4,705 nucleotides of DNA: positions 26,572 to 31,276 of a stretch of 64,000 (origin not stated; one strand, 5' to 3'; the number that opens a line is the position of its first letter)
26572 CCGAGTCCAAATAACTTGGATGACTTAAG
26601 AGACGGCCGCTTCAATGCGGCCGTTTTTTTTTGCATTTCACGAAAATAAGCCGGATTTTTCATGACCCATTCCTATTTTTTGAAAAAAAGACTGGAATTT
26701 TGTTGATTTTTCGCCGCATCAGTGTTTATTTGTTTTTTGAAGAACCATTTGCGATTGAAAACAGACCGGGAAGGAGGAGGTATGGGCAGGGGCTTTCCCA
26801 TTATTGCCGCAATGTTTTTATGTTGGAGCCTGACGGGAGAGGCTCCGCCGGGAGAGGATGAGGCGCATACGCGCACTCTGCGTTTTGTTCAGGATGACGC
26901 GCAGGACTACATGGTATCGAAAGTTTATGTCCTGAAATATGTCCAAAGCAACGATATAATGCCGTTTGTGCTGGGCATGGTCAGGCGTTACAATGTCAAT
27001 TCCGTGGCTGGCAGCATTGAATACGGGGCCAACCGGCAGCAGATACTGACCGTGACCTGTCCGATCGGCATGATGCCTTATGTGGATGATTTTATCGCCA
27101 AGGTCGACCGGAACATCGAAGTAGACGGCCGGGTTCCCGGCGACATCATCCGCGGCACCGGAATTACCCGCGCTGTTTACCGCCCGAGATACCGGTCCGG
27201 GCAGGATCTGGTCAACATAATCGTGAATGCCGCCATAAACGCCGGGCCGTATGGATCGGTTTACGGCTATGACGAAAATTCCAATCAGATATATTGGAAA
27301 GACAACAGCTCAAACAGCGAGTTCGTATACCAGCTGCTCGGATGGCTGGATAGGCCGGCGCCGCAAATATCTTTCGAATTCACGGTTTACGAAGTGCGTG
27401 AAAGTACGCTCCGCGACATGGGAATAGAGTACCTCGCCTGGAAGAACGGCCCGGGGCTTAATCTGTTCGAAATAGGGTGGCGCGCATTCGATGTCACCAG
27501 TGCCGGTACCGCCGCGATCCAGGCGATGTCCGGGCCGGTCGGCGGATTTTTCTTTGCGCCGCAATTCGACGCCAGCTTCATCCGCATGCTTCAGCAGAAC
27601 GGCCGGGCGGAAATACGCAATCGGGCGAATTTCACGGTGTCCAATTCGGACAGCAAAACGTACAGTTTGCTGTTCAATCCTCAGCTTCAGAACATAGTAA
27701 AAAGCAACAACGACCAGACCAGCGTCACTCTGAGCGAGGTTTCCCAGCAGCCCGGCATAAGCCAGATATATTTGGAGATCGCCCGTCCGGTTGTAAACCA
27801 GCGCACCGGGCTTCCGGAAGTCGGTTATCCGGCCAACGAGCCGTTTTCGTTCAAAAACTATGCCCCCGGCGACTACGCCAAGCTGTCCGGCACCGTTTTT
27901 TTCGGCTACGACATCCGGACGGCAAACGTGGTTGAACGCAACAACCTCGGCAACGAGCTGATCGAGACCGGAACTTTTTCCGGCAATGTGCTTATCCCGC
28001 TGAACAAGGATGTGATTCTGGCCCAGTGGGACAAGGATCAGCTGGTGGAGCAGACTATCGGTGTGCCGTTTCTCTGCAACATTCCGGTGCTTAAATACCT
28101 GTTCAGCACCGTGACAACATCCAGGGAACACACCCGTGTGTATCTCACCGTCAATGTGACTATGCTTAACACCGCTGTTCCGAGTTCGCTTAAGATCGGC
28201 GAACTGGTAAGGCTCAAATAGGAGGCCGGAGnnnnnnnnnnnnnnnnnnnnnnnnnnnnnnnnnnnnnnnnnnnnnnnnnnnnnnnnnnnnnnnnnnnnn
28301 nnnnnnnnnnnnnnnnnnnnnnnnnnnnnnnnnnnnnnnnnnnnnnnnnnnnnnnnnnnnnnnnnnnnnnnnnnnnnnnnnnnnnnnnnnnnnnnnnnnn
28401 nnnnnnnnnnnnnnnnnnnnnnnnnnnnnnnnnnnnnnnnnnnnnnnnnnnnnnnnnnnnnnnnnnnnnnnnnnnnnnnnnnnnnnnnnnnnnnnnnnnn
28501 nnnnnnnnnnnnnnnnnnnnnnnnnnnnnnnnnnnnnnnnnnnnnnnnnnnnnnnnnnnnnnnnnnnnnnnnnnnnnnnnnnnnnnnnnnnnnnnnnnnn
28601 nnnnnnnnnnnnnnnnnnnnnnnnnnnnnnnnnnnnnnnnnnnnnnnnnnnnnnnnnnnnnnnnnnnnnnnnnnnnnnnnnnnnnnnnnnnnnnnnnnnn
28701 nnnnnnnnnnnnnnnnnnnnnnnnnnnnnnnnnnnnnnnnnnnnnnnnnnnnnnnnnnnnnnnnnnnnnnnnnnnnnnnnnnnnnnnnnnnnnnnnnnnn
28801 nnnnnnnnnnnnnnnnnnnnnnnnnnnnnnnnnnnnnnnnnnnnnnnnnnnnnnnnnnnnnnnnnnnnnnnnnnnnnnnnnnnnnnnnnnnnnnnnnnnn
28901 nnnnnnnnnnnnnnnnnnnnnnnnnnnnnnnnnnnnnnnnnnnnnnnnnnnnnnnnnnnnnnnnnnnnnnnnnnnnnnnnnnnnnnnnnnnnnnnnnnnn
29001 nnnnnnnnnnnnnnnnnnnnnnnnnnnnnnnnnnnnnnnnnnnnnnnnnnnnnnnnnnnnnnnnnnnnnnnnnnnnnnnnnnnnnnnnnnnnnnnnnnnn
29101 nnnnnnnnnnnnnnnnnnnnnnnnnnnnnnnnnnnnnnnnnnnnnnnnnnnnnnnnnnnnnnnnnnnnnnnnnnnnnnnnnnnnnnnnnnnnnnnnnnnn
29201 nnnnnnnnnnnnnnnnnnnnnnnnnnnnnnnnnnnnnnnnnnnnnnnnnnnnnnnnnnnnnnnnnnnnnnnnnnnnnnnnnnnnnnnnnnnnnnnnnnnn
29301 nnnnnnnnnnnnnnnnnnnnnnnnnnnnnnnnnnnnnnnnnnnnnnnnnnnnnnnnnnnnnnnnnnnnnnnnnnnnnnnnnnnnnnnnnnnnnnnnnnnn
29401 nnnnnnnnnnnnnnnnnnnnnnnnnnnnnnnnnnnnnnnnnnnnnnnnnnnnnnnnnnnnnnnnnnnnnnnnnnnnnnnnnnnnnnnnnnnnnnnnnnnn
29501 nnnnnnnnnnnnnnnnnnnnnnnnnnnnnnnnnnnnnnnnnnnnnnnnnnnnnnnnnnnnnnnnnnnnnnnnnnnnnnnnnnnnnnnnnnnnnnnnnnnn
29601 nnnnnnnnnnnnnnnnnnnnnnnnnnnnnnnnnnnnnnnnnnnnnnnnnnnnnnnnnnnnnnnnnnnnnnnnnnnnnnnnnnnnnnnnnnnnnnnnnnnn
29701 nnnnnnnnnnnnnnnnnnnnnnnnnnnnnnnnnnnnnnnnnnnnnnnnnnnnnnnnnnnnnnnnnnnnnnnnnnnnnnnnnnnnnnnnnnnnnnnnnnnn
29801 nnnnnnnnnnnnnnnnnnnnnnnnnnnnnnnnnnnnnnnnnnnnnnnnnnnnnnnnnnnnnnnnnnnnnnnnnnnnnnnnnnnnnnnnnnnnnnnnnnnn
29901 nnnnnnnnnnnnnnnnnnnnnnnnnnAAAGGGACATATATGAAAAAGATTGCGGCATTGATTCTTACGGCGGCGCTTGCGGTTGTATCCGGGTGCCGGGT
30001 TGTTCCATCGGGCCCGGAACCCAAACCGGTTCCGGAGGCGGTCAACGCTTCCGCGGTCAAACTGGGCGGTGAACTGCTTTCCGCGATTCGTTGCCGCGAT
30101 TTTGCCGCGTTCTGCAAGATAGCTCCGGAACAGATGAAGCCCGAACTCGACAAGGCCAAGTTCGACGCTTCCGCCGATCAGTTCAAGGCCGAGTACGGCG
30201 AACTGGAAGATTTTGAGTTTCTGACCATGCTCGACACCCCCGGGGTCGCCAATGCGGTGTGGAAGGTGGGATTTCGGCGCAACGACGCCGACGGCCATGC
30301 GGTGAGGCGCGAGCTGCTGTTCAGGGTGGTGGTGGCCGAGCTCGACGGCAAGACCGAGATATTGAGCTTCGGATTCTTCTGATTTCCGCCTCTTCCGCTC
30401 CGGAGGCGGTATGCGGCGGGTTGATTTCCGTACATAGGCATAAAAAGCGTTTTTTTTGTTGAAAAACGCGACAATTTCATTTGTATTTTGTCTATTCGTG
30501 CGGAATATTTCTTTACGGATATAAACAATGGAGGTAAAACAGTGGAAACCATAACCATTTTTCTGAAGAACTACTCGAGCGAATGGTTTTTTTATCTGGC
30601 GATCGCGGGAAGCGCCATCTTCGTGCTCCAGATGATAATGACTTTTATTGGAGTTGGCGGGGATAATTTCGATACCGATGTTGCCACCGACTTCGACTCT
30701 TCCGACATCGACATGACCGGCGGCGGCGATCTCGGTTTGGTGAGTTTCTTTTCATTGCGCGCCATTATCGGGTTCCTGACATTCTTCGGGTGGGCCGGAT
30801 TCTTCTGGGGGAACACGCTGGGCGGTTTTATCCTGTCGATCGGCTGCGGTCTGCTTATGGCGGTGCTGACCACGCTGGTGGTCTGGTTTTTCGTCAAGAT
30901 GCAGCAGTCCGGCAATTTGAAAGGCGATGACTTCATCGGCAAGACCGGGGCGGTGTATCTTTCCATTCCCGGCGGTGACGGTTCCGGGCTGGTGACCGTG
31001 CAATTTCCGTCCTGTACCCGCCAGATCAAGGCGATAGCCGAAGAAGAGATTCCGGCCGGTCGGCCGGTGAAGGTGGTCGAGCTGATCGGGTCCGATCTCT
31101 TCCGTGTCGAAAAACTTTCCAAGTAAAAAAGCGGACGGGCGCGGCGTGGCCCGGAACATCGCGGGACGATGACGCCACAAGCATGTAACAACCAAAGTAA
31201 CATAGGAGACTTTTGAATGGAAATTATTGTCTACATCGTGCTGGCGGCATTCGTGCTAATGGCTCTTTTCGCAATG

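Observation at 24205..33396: Orphan tandem secretin paralogs embedded with TPR, Pro/Ala-rich, lipoprotein and NfeD-flotillin genes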

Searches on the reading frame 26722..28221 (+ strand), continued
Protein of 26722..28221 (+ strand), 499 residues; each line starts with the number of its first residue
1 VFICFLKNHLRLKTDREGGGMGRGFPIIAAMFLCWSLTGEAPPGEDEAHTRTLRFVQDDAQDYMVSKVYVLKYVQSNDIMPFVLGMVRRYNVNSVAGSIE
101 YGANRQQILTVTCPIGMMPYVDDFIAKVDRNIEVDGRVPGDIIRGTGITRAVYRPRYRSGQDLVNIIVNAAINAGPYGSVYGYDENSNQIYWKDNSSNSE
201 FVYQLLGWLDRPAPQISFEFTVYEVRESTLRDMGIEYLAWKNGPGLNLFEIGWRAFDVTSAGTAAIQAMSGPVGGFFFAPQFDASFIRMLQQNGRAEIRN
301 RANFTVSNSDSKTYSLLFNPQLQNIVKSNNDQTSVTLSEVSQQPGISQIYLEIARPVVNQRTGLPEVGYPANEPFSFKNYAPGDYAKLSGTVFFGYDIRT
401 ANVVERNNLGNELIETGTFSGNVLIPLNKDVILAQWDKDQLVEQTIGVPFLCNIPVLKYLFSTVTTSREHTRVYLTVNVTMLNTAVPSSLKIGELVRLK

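Call 65: fold_search(model_id=the predicted structure, library=pdb)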
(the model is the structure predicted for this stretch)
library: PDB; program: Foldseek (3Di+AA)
matches with E <= 10: 586; with E <= 0.001: 40
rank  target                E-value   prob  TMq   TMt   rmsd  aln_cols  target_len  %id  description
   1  5wq7_A                5.5e-19  1.00  0.28  0.29  22.0       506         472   15  CryoEM structure of type II secretion system secretin GspD in E.coli K12 (released 2016-12-28)
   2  5zdh_A                5.2e-18  1.00  0.29  0.28  14.8       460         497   12  CryoEM structure of ETEC Pilotin-Secretin AspS-GspD complex (released 2018-04-18)
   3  6i1y_A                6.1e-18  1.00  0.28  0.27  20.5       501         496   14  Vibrio vulnificus EpsD (released 2019-04-10)
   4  5wq8_A                6.5e-18  1.00  0.29  0.28  22.1       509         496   14  CryoEM structure of type II secretion system secretin GspD in Vibrio cholerae (released 2016-12-28)
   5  6i1x_A                8.5e-18  1.00  0.28  0.27  14.2       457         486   16  Aeromonas hydrophila ExeD (released 2019-04-10)
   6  5wq9_A                1.1e-17  1.00  0.29  0.29  22.2       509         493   14  CryoEM structure of type II secretion system secretin GspD G453A mutant in Vibrio cholerae (released 2016-12-28)
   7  6hcg_A                2.9e-17  1.00  0.29  0.24  15.0       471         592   13  Klebsiella pneumoniae type II secretion system outer membrane complex. PulD, PulS and PulC HR domain. (released 2019-11-27)
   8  8co1_A1               1.6e-16  1.00  0.27  0.22  28.5       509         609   12  Type II Secretion System (released 2024-04-10)
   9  6q14_A                5.0e-16  1.00  0.25  0.25  22.6       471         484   12  Structure of the Salmonella SPI-1 injectisome NC-base (released 2019-10-23)
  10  6q14_B                5.9e-16  1.00  0.26  0.26  19.1       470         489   12  Structure of the Salmonella SPI-1 injectisome NC-base (released 2019-10-23)
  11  5tcr_A                2.7e-15  1.00  0.26  0.26  18.3       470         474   13  Atomic model of the Salmonella SPI-1 type III secretion injectisome basal body proteins InvG, PrgH, and PrgK (released 2016-12-21)
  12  5wln_A                3.0e-15  1.00  0.31  0.36  15.4       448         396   12  Cryo-EM structure of the T2SS secretin XcpQ from Pseudomonas aeruginosa (released 2017-10-25)
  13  9k8v_A                3.2e-15  1.00  0.29  0.35  15.1       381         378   16  Cryo-EM structure of the Type II secretion system protein from Vibrio cholerae (released 2025-10-29)
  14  6ve2_A                1.6e-14  1.00  0.29  0.40  13.5       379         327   15  Tetradecameric PilQ bound by TsaP heptamer from Pseudomonas aeruginosa (released 2020-12-23)
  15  5w68_A                4.8e-14  1.00  0.28  0.35  14.9       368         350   16  Type II secretin from Enteropathogenic Escherichia coli - GspD (released 2017-11-15)
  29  7ofh_A                1.7e-12  1.00  0.27  0.48  10.2       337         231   13  CryoEM structure of the outer membrane secretin pore pIV from the f1 filamentous bacteriophage. (released 2021-11-03)
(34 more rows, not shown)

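Call 77: search_protein_families(library=phrogs, proteins=[window:26782-28221:+], max_evalue=0.01)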
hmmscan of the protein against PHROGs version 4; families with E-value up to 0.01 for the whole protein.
window:26782-28221:+ (479 aa): 1 family
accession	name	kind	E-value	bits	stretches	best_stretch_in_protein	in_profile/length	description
phrog_1012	-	head and packaging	2.1e-12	47.5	1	130-278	109-248/403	assembly (protein IV of M13)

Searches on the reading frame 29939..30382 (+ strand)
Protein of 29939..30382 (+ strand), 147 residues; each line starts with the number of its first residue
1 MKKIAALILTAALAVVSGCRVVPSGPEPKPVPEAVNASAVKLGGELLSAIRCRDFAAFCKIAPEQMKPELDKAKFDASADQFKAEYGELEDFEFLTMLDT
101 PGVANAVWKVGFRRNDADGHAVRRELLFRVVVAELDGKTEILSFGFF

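Call 3: search_protein_families(library=pfam, proteins=[window:29939-30382:+], max_evalue=0.1)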
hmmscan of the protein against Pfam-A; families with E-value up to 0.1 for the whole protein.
window:29939-30382:+ (147 aa): 1 family
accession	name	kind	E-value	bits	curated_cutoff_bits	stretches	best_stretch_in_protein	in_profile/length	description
PF13026.12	DUF3887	-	0.017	16.2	31.8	1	52-116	10-75/91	Protein of unknown function (DUF3887)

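Call 4: search_protein_families(library=ncbifam, proteins=[window:29939-30382:+], max_evalue=0.1)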
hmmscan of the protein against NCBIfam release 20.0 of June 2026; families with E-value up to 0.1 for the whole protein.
window:29939-30382:+ (147 aa): 0 families

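Call 51: search_solved_structures(query=A4, max_evalue=10)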
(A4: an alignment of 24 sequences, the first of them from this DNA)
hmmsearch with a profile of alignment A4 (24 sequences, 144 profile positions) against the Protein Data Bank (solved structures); distinct sequences matched with E-value up to 10: 7.
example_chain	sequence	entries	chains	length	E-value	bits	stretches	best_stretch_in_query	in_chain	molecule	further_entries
5cwf_A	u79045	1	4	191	0.074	16.4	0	26-71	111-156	Designed helical repeat protein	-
1jmt_A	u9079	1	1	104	0.11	15.9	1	57-119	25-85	SPLICING FACTOR U2AF 35 KDA SUBUNIT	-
4ot1_A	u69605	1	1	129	0.54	13.6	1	15-95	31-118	Envelope glycoprotein B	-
2mc8_A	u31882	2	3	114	1.1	12.6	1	37-95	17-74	Uncharacterized protein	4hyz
2w2c_A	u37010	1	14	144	1.3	12.4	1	23-60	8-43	CALCIUM/CALMODULIN-DEPENDENT PROTEIN KINASE TYPE II DELTA CHAIN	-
9leg_D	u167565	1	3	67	1.7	12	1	1-43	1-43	Lipoprotein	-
6mkg_A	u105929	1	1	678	2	11.8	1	10-67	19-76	penicillin binding protein 5 (PBP5)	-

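Call 52: search_protein_families(library=pfam, alignment_id=A4, max_evalue=0.1)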
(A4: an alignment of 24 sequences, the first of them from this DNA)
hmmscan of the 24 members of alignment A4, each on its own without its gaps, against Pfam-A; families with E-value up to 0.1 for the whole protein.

A. member 1, seq(147 aa): 1 family
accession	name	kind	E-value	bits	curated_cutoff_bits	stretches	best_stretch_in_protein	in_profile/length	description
PF13026.12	DUF3887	-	0.017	16.2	31.8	1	52-116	10-75/91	Protein of unknown function (DUF3887)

B. families by the number of members that match (of 24 scanned): 8 families
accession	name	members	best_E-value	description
PF13026.12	DUF3887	10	9.2e-07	Protein of unknown function (DUF3887)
PF20635.2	SMN_YG-box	1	0.00078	Survival Motor Neuron, YG-box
PF17417.8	Glycoprot_B_PH2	1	0.012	Herpesvirus Glycoprotein B PH-like domain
PF13211.12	DUF4019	1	0.031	Protein of unknown function (DUF4019)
PF08139.17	LPAM_1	1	0.05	Prokaryotic membrane lipoprotein lipid attachment site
PF17959.7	EF-hand_14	1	0.06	EF-hand domain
PF20278.3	CTD2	1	0.085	C-terminal domain 2 of the ABC-three component (ABC-3C) systems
PF20915.2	VPg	1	0.088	Viral genome-linked protein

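Call 77: search_protein_families(library=phrogs, proteins=[window:29939-30382:+], max_evalue=0.01)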
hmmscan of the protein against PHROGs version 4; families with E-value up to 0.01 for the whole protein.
window:29939-30382:+ (147 aa): 0 families

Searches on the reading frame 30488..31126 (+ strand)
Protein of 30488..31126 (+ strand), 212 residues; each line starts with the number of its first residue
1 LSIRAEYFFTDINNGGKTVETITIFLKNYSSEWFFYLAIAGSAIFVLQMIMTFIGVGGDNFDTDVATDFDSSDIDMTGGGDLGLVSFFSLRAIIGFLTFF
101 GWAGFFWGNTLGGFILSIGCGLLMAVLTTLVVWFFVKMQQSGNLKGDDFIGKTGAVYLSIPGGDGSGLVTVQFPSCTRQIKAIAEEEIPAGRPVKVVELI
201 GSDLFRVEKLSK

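Call 3: search_protein_families(library=pfam, proteins=[window:30488-31126:+], max_evalue=0.1)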
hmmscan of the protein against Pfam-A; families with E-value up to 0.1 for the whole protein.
window:30488-31126:+ (212 aa): 1 family
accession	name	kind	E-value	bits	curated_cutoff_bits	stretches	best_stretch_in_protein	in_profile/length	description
PF01957.25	NfeD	-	0.059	14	29.1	0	148-202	3-51/57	NfeD-like C-terminal, partner-binding domain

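Call 4: search_protein_families(library=ncbifam, proteins=[window:30488-31126:+], max_evalue=0.1)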
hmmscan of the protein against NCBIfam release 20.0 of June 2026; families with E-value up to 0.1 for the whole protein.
window:30488-31126:+ (212 aa): 0 families

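Call 72: search_protein_families(library=padloc, proteins=[window:30488-31126:+], max_evalue=0.01)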
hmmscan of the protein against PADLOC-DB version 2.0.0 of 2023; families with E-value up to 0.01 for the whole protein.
window:30488-31126:+ (212 aa): 0 families

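Call 78: search_solved_structures(query=window:30488-31126:+, max_evalue=10)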
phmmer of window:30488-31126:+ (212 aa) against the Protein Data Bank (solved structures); distinct sequences matched with E-value up to 10: 0.
